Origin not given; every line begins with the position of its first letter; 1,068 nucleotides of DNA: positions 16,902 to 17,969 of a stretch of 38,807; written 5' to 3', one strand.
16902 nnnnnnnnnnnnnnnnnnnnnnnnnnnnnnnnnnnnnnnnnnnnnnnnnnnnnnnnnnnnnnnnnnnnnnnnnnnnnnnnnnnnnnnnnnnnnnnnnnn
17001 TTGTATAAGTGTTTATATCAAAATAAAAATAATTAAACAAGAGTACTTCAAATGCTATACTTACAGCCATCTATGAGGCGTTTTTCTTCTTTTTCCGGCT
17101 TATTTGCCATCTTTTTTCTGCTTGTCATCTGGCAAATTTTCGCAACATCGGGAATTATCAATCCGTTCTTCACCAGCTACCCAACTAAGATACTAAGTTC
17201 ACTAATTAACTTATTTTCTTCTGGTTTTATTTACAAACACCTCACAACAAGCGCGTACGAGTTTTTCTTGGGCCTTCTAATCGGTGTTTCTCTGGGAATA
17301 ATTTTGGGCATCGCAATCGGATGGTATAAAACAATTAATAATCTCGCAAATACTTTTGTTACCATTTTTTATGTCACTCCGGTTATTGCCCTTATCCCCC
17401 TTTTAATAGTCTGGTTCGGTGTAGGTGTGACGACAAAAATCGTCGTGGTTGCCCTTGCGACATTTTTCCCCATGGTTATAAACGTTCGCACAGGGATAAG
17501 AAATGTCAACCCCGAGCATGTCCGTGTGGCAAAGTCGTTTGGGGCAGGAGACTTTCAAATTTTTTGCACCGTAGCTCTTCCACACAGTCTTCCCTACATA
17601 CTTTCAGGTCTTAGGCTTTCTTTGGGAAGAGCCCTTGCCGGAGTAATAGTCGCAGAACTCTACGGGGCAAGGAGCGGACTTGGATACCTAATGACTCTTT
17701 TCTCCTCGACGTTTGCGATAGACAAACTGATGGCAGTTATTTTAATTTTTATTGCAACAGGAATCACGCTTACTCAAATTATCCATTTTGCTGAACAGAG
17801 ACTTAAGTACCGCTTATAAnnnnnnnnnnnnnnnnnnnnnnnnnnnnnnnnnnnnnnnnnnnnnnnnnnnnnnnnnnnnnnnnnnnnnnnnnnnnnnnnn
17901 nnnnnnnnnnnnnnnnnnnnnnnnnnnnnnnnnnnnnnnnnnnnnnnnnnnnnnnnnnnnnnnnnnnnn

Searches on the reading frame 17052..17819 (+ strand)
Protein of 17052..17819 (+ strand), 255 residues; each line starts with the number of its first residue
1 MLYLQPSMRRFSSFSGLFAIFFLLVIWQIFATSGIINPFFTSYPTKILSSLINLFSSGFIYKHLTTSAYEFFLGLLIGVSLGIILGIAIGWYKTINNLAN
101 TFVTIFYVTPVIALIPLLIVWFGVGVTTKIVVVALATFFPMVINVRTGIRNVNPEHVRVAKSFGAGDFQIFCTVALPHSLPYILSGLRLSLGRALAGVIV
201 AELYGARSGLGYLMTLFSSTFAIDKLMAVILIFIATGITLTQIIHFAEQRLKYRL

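Call 39: search_protein_families(library=pfam, proteins=[window:17052-17819:+], max_evalue=0.0001)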
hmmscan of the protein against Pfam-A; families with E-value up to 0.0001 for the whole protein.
window:17052-17819:+ (255 aa): 1 family
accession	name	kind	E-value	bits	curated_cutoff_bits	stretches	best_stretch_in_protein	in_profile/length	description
PF00528.27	BPD_transp_1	-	7.1e-32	111.1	26.4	1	79-250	2-181/184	Binding-protein-dependent transport system inner membrane component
